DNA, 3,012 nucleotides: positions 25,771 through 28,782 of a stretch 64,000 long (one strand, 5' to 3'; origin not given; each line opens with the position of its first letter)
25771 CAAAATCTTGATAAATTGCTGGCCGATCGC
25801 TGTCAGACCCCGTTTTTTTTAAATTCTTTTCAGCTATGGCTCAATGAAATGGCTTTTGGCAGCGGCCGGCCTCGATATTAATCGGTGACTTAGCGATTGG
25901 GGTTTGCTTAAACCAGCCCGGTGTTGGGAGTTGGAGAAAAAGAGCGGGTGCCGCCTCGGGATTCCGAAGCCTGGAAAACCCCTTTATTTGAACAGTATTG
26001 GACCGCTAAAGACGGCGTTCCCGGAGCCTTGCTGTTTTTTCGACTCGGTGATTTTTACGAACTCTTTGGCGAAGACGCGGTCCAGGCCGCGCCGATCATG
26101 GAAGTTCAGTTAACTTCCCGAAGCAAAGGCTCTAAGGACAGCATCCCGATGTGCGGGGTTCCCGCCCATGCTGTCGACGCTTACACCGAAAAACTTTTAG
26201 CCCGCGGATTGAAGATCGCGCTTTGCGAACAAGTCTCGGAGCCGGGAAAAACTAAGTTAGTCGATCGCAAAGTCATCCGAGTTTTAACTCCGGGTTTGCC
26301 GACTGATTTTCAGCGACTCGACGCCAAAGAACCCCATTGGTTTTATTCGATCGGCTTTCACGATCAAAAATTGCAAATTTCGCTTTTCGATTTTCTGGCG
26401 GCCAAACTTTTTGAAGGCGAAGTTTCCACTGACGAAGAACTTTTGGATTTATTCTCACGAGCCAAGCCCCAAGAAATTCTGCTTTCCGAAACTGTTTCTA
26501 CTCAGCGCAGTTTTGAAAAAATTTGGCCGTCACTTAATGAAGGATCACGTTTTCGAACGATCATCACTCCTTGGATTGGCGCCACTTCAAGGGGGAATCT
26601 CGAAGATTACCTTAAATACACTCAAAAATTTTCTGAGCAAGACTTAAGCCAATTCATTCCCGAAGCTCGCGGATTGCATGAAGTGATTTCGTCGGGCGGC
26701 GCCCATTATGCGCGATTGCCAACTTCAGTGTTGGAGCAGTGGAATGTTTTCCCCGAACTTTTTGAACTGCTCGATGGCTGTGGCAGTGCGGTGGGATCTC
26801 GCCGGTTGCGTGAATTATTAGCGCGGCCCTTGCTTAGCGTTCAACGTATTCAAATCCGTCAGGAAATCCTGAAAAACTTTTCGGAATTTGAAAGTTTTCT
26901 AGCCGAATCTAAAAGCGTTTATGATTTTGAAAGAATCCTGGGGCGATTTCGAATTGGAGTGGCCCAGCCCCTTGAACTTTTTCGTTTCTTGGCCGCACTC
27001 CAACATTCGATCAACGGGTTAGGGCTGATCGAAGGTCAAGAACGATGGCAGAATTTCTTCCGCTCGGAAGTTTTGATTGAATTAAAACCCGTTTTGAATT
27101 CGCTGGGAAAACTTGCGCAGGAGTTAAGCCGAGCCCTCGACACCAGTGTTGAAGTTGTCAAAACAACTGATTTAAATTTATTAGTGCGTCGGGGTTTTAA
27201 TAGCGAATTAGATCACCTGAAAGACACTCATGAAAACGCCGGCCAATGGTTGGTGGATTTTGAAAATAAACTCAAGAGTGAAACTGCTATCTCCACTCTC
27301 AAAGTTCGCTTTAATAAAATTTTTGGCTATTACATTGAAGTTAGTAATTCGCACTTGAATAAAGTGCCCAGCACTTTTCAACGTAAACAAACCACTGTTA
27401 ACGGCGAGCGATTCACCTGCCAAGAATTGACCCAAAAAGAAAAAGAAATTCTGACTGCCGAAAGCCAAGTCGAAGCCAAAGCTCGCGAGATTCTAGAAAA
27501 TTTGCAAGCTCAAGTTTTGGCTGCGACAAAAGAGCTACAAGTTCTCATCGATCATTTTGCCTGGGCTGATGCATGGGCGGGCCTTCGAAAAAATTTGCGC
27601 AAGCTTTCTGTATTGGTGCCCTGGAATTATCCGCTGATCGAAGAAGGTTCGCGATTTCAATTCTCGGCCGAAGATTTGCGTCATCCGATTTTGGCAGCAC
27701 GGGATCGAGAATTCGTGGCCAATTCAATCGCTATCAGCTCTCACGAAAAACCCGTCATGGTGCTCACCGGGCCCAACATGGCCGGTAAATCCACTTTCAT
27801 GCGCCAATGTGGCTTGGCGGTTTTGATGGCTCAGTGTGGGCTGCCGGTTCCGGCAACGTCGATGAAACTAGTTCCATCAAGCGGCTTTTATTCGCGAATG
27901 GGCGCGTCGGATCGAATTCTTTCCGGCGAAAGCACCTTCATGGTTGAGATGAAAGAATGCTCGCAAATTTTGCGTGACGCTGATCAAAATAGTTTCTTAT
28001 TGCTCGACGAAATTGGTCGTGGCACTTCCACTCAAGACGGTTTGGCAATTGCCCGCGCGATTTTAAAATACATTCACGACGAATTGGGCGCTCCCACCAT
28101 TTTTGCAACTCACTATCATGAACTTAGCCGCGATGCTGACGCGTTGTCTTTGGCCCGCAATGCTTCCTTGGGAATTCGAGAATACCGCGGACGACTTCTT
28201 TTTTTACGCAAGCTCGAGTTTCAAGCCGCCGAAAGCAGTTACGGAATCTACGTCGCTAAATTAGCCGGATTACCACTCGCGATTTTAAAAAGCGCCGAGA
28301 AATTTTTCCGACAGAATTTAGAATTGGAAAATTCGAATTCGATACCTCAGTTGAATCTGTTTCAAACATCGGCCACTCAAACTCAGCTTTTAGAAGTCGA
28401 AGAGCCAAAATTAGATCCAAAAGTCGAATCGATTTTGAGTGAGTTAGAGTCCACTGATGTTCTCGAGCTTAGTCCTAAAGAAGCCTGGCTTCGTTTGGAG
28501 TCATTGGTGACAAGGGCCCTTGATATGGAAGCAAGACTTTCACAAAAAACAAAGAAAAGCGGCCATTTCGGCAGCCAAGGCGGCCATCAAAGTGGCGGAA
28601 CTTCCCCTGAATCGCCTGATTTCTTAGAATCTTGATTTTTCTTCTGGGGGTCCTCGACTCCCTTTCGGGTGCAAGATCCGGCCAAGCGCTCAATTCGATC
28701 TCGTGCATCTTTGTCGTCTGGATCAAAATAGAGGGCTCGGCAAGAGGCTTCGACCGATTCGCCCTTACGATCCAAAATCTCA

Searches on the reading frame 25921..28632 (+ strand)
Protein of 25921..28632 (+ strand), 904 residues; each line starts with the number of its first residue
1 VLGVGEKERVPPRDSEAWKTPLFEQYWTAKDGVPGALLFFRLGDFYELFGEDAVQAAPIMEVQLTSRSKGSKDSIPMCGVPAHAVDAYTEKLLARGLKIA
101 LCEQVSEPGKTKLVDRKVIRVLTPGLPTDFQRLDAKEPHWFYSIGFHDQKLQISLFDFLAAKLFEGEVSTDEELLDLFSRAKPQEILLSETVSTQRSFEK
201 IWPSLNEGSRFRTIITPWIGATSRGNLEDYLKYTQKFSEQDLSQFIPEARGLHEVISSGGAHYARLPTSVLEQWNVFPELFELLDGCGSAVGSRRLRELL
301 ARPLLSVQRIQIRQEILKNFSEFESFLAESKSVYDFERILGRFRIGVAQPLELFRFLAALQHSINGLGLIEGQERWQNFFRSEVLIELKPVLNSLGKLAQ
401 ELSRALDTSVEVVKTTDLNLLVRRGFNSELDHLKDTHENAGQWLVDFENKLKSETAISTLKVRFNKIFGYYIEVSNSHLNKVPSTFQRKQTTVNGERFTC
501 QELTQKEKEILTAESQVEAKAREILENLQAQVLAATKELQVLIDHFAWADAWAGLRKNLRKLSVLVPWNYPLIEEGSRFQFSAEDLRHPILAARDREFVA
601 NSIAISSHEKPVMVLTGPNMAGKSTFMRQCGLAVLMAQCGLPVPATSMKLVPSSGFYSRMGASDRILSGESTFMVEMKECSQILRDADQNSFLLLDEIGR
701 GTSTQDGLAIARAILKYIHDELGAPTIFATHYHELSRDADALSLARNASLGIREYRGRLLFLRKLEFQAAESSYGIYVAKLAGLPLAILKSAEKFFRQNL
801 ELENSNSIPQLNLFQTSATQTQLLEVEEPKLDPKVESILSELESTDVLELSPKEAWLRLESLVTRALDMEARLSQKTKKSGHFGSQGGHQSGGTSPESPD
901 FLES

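Call 31: search_protein_families(library=pfam, proteins=[window:25921-28632:+], max_evalue=0.001)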
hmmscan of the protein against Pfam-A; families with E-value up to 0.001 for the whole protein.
window:25921-28632:+ (904 aa): 4 families
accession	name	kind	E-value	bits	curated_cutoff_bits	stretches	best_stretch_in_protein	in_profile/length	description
PF00488.27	MutS_V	-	2.1e-65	220.7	30.2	1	613-797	1-185/188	MutS domain V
PF01624.25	MutS_I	-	3e-35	121.3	20.6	1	20-129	1-111/113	MutS domain I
PF05190.23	MutS_IV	-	3e-26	92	22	1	425-515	1-91/92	MutS family domain IV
PF05192.23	MutS_III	-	4.9e-18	66.6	34.1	1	279-553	20-191/194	MutS domain III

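Call 88: find_related_loci(query=window:25921-28632:+, collection=genome_contigs, flank=1000)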
Query window:25921-28632:+ (904 aa) in genome_contigs; peptide patterns used: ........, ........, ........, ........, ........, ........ (x = any residue, [..] = any of these).
60 stretches matched a pattern; 8 encode a relative of the query (tblastn E <= 1e-3); 8 distinct loci.
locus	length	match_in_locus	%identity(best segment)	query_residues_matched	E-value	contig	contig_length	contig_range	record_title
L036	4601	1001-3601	57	1-869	0e+0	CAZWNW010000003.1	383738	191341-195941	MAG TPA_asm: uncultured Bacteriovoracaceae bacterium isolate SRP319275_co1_74 genome assembly, contig: NODE_4_length_383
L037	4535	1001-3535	34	20-862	9e-139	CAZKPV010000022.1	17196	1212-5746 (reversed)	MAG TPA_asm: uncultured Clostridia bacterium isolate SRP192927_co8_28 genome assembly, contig: NODE_2770_length_17196_co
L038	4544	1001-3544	34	20-855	5e-136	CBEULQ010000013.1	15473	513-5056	MAG TPA_asm: uncultured Desulfocucumis sp. isolate SRR13515399_metabat2_4 genome assembly, contig: ERZ25074858.161, whol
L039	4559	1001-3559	34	15-859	3e-126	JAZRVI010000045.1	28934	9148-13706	MAG: Desulfocucumaceae bacterium isolate T1900044954_TA20190008.MAGScoT_cleanbin_000002 SGB_3783_k141_2355069, whole gen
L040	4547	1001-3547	33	19-859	7e-126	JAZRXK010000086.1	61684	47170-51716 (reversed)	MAG: Desulfocucumaceae bacterium isolate T1900044951_TA20190004.MAGScoT_cleanbin_000003 SGB_3655_k141_40324, whole genom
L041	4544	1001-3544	34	20-855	1e-127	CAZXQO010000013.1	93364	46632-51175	MAG TPA_asm: uncultured Peptococcaceae bacterium isolate binchicken_co178_152 genome assembly, contig: NODE_482_length_9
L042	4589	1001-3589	34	20-856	1e-132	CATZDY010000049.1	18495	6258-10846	MAG TPA_asm: uncultured Peptococcaceae bacterium isolate ERR9762708_bin.56_MetaWRAP_v1.3_MAG genome assembly, contig: ER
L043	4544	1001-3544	34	20-855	5e-128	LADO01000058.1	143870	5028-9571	MAG: Peptococcaceae bacterium BRH_c4b BRHa_1007227, whole genome shotgun sequence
